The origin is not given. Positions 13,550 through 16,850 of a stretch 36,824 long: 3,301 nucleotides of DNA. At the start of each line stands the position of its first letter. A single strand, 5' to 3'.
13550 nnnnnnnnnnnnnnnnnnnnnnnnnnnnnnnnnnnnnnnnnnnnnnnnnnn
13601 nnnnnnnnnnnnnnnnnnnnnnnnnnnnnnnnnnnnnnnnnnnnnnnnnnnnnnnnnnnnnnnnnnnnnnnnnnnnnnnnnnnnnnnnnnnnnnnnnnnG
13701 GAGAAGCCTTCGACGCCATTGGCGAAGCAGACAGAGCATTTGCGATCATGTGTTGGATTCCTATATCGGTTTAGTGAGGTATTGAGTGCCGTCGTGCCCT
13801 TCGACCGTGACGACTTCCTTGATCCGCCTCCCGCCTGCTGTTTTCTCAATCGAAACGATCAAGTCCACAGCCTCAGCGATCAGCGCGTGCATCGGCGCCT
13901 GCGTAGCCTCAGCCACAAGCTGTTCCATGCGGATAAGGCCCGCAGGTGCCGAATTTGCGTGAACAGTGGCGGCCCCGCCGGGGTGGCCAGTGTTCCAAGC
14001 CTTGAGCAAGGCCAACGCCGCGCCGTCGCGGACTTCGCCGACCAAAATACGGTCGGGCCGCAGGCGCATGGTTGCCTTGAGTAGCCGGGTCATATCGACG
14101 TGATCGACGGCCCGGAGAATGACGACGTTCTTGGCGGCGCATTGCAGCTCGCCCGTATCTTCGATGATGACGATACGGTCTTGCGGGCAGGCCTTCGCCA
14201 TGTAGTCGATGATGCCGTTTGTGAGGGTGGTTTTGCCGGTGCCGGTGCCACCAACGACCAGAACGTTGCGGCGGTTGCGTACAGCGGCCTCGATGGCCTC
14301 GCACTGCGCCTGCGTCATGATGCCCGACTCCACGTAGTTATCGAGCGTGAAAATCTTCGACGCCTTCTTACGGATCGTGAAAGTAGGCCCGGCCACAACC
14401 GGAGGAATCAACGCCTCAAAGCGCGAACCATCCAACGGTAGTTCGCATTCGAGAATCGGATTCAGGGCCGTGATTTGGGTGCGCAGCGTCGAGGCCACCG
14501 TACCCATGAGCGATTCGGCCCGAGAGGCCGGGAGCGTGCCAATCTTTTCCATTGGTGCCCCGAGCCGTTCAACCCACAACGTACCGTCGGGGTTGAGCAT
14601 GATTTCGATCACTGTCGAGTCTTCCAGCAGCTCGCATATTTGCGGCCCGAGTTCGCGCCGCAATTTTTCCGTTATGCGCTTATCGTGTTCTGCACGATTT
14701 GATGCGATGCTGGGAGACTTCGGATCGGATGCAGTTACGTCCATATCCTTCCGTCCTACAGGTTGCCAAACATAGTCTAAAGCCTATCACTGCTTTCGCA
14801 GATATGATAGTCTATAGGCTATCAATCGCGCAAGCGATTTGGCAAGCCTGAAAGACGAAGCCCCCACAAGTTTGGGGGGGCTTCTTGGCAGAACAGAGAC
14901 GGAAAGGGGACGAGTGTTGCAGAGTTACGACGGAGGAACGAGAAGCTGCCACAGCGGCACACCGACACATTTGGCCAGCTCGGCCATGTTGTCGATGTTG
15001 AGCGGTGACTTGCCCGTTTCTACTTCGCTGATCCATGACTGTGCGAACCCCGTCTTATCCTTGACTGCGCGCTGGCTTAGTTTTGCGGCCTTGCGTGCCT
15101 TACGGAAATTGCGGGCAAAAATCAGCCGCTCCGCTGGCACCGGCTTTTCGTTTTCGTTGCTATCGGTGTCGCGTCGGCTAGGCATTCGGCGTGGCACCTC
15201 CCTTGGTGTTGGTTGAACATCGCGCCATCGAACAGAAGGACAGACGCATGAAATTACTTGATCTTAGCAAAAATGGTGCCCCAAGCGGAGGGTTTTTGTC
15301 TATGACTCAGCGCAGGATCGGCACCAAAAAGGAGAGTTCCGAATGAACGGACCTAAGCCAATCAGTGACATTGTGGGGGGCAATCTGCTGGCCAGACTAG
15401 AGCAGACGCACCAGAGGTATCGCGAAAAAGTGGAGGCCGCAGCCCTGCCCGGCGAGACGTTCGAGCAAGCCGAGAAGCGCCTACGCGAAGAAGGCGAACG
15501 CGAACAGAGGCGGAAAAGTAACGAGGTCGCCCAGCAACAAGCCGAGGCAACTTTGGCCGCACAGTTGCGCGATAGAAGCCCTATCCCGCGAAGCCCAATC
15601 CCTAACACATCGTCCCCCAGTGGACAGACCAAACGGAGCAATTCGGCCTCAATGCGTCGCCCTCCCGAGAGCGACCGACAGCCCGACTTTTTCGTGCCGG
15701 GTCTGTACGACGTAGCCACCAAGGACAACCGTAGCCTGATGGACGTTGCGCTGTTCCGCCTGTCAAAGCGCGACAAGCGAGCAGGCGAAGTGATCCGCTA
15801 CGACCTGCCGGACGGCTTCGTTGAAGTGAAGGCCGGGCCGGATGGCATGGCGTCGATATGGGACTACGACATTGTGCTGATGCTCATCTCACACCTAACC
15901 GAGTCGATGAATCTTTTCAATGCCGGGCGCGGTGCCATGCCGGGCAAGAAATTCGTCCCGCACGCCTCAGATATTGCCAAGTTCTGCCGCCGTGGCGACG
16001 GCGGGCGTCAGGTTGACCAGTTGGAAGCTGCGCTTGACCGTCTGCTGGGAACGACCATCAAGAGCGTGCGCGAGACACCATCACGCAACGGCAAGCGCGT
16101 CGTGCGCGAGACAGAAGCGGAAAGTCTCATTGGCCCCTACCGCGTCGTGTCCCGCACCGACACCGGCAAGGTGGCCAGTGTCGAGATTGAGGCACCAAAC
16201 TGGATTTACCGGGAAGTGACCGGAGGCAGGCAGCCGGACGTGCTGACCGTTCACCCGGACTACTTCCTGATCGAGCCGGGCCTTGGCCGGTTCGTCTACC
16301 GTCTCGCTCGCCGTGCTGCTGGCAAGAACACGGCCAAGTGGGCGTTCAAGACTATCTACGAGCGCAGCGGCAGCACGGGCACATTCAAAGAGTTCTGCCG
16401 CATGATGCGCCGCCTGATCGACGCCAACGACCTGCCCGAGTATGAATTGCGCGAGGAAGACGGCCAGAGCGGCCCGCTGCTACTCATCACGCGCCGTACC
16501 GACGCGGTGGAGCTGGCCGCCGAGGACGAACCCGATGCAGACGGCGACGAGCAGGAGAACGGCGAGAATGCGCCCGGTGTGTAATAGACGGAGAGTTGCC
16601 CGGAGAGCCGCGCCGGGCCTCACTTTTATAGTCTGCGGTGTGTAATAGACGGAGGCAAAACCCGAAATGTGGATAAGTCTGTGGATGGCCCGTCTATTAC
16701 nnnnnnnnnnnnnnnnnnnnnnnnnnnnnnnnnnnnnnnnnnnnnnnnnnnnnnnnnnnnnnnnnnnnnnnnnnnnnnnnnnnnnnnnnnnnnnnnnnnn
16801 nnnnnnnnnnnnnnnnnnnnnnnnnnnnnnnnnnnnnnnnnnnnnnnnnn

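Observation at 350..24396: Recurring 22-bp palindromic operator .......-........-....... at 4-5 promoter-proximal sites: candidate global regulon linking transfer and accessory genes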

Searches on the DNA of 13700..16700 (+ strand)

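Call 7: search_dna_similar(query=window:13700-16700:+, collection=plasmids, mode=near, max_rows=30)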
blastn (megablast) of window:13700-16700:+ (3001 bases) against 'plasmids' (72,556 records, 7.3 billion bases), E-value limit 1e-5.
Records with a match: 36; places in all: 46; records where one place covers at least 80% of the query: 17.
Best place of each record, by identity: >=99% 7; 95-99% 21; 60-80% 8.
By first word of the organism name: Escherichia 11; Citrobacter 5; Providencia 3; uncultured 3; Klebsiella 2; Salmonella 2; Serratia 2; Pseudomonas 2; Xanthomonas 2; Proteus 1; and 3 more.
By predicted mobility (MOB-suite, as given by PLSDB): mobilizable 27; conjugative 6; non-mobilizable 3.
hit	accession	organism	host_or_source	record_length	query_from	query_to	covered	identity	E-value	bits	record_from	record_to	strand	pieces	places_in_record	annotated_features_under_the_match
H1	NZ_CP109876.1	Escherichia coli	Homo sapiens,urine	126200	1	3001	100%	99.1%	0e+0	5387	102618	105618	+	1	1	replication initiator protein A | trbB: P-type conjugative transfer ATPase TrbB | helix-turn-helix transcriptional regulator | TrbC/VirB2 family protein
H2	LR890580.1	Escherichia coli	Homo sapiens,rectal swab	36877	1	3001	100%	97.6%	0e+0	5149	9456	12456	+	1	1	record has no annotation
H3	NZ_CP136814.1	Citrobacter koseri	Homo sapiens,urine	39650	1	3001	100%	97.6%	0e+0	5138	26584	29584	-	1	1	replication initiator protein A | trbB: P-type conjugative transfer ATPase TrbB | helix-turn-helix transcriptional regulator | TrbC/VirB2 family protein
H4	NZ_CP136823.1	Citrobacter koseri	Homo sapiens,sputum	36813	1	3001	100%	97.6%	0e+0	5138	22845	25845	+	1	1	replication initiator protein A | trbB: P-type conjugative transfer ATPase TrbB | helix-turn-helix transcriptional regulator | TrbC/VirB2 family protein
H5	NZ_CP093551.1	Escherichia coli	Homo sapiens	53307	1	3001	100%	97.5%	0e+0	5132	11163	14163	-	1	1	replication initiator protein A | trbB: P-type conjugative transfer ATPase TrbB | helix-turn-helix transcriptional regulator | TrbC/VirB2 family protein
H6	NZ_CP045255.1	Proteus mirabilis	Homosapiens,stool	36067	1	3001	100%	97.5%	0e+0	5132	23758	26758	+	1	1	replication initiator protein A | trbB: P-type conjugative transfer ATPase TrbB | helix-turn-helix transcriptional regulator | TrbC/VirB2 family protein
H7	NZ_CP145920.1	Providencia huaxiensis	-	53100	1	3001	100%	97.5%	0e+0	5132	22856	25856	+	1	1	replication initiator protein A | trbB: P-type conjugative transfer ATPase TrbB | helix-turn-helix transcriptional regulator | TrbC/VirB2 family protein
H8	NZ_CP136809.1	Citrobacter koseri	Homo sapiens,throat swab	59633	1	3001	100%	97.5%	0e+0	5132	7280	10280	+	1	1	replication initiator protein A | trbB: P-type conjugative transfer ATPase TrbB | helix-turn-helix transcriptional regulator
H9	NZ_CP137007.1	Citrobacter koseri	Homo sapiens,sputum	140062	1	3001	100%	97.5%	0e+0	5132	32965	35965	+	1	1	replication initiator protein A | trbB: P-type conjugative transfer ATPase TrbB | helix-turn-helix transcriptional regulator | TrbC/VirB2 family protein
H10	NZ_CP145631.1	Escherichia coli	Homo sapiens,stool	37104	1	3001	100%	97.4%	0e+0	5116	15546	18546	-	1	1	replication initiator protein A | trbB: P-type conjugative transfer ATPase TrbB | helix-turn-helix transcriptional regulator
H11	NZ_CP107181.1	Escherichia coli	Urine,human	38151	1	3001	100%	97.3%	0e+0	5099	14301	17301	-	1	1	replication initiator protein A | trbB: P-type conjugative transfer ATPase TrbB | helix-turn-helix transcriptional regulator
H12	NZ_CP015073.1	Escherichia coli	Homo sapiens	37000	1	3001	100%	97.2%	0e+0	5081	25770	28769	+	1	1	replication initiator protein A | trbB: P-type conjugative transfer ATPase TrbB | helix-turn-helix transcriptional regulator | TrbC/VirB2 family protein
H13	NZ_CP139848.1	Escherichia coli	Homo sapiens,cell culture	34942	1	3001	100%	97.0%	0e+0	5018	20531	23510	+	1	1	replication initiator protein A | trbB: P-type conjugative transfer ATPase TrbB | helix-turn-helix transcriptional regulator | TrbC/VirB2 family protein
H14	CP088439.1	Escherichia coli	Homo sapiens,blood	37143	1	3001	100%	96.9%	0e+0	5033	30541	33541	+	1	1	replication initiator protein A | trbB: P-type conjugative transfer ATPase TrbB | helix-turn-helix domain-containing protein | TrbC/VirB2 family protein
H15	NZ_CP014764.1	Klebsiella pneumoniae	-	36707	1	3001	100%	96.9%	0e+0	5022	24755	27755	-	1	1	replication initiator protein A | trbB: P-type conjugative transfer ATPase TrbB | helix-turn-helix transcriptional regulator | TrbC/VirB2 family protein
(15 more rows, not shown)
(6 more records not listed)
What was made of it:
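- On pSN1216-29 plasmid family (identity of the window itself): 97-99% identity over 3 kb spanning trbB, XRE and repA (call 7).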

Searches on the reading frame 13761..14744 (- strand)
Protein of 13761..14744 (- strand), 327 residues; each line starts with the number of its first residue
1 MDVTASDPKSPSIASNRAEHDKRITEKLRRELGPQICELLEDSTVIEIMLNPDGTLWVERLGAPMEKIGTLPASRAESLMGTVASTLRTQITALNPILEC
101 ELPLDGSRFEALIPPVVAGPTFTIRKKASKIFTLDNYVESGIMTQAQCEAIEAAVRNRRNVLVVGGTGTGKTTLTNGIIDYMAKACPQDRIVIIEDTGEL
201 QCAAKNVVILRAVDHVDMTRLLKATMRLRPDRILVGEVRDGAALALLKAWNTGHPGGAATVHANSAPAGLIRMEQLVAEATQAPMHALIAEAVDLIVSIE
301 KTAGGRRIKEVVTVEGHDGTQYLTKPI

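Call 50: search_dna_similar(query=window:13761-14744:-, collection=plasmids, mode=protein, max_rows=60, rows=spread, max_evalue=1e-80)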
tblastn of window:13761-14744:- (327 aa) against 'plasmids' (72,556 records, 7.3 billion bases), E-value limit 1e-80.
Records with a match: 837; places in all: 855; records where one place covers at least 80% of the query: 834.
Best place of each record, by identity: >=99% 21; 95-99% 6; 60-80% 94; <60% 716.
By first word of the organism name: Agrobacterium 202; Rhizobium 128; Campylobacter 73; Escherichia 61; Sinorhizobium 53; Bradyrhizobium 37; uncultured 36; Klebsiella 17; Pseudomonas 15; Aminobacter 15; and 74 more.
By predicted mobility (MOB-suite, as given by PLSDB): conjugative 632; non-mobilizable 144; mobilizable 61.
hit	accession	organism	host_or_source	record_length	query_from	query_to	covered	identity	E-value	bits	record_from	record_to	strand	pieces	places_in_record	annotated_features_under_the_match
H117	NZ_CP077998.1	Pseudomonas aeruginosa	Homo sapiens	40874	1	327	100%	99.7%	0e+0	606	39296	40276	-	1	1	trbB: P-type conjugative transfer ATPase TrbB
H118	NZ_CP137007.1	Citrobacter koseri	Homo sapiens,sputum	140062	1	327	100%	99.7%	0e+0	606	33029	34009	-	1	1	trbB: P-type conjugative transfer ATPase TrbB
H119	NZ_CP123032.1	Escherichia coli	Homo sapiens,single ...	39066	1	327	100%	77.7%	1e-152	480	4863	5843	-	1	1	trbB: P-type conjugative transfer ATPase TrbB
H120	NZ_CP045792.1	Campylobacter coli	food,chicken breast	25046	19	327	94%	62.1%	3e-106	347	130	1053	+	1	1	trbB: P-type conjugative transfer ATPase TrbB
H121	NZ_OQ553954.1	Campylobacter coli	Homo sapiens,human,feces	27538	19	327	94%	61.8%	3e-106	347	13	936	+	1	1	trbB: P-type conjugative transfer ATPase TrbB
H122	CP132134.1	Campylobacter jejuni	Canis lupus,animal,Canine Stool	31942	19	327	94%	61.8%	4e-105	344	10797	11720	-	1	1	trbB: P-type conjugative transfer ATPase TrbB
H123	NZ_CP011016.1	Campylobacter coli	Homo sapiens,feces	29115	19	327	94%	61.5%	3e-106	347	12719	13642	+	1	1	trbB: P-type conjugative transfer ATPase TrbB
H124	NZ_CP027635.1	Campylobacter coli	turkey,meat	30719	19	327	94%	61.2%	3e-105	344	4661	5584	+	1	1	trbB: P-type conjugative transfer ATPase TrbB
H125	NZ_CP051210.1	Acinetobacter sp. NEB149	cell culture,R.J.Roberts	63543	22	322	92%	61.6%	2e-102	336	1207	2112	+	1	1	trbB: P-type conjugative transfer ATPase TrbB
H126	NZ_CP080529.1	Mesorhizobium sp. AR07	Oxytropis sp.,Cell culture,root nodule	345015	15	322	94%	56.8%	2e-96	319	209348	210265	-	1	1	trbB: P-type conjugative transfer ATPase TrbB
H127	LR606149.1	Rhizobium sp. Q54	paddy soil contaminated with arsenic ...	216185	9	322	96%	55.1%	4e-100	330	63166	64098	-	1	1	P-type conjugative transfer ATPase TrbB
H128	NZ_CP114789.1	Roseibium sp. Sym1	Symbiodiniaceae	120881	13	325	96%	55.2%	4e-91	303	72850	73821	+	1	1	trbB: P-type conjugative transfer ATPase TrbB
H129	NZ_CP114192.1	Aminobacter sp. NyZ550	-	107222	8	327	98%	53.7%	5e-91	303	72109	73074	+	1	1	trbB: P-type conjugative transfer ATPase TrbB | acyl-homoserine-lactone synthase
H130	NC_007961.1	Nitrobacter hamburgensis X14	-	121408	23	325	93%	56.4%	1e-95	317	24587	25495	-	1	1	trbB: P-type conjugative transfer ATPase TrbB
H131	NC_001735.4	Klebsiella aerogenes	-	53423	2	325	99%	52.6%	4e-85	286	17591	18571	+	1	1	trbB: P-type conjugative transfer ATPase TrbB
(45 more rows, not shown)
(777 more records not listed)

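Call 52: get_annotated_region(hit=H125, flank=12000)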
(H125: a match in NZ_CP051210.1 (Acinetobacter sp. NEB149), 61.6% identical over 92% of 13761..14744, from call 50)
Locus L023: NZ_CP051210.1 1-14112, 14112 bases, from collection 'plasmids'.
description: Acinetobacter sp. NEB149 plasmid pMsp65, complete sequence
organism: Acinetobacter sp. NEB149 (NCBI taxid 2725684)
taxonomy: Bacteria; Pseudomonadota; Gammaproteobacteria; Moraxellales; Moraxellaceae; Acinetobacter; Acinetobacter sp. NEB149
host: -; source: cell culture,R.J.Roberts; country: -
typing (MOB-suite, as given by PLSDB): non-mobilizable; replicon rep_cluster_327
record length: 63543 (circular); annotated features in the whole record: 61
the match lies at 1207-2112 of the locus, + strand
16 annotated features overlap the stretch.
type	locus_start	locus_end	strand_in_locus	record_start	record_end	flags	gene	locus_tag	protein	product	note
CDS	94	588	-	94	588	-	-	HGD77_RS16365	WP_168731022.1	hypothetical protein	-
CDS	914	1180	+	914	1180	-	-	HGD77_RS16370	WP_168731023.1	hypothetical protein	-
CDS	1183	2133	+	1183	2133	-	trbB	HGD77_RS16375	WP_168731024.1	P-type conjugative transfer ATPase TrbB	-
CDS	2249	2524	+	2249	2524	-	-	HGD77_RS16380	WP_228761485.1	TrbC/VirB2 family protein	-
CDS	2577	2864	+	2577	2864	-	trbD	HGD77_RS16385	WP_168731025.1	conjugal transfer protein TrbD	-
CDS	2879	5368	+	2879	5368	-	-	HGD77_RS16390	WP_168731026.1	hypothetical protein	-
CDS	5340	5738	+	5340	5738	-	-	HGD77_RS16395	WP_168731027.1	hypothetical protein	-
CDS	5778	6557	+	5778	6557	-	-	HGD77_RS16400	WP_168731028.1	type IV secretion system protein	-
CDS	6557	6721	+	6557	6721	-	-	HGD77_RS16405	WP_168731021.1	hypothetical protein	-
CDS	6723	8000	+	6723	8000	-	trbL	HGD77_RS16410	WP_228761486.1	P-type conjugative transfer protein TrbL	GO:0009291 - unidirectional conjugation [Evidence IEA]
CDS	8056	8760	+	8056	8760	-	-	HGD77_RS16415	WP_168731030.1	VirB8/TrbF family protein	-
CDS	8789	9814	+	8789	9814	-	trbG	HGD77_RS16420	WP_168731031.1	P-type conjugative transfer protein TrbG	GO:0009291 - unidirectional conjugation [Evidence IEA]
CDS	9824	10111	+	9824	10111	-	-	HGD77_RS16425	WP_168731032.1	hypothetical protein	-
CDS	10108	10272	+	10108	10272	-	-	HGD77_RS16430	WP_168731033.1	hypothetical protein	-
CDS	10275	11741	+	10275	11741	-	-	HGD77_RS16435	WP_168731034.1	TrbI/VirB10 family protein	-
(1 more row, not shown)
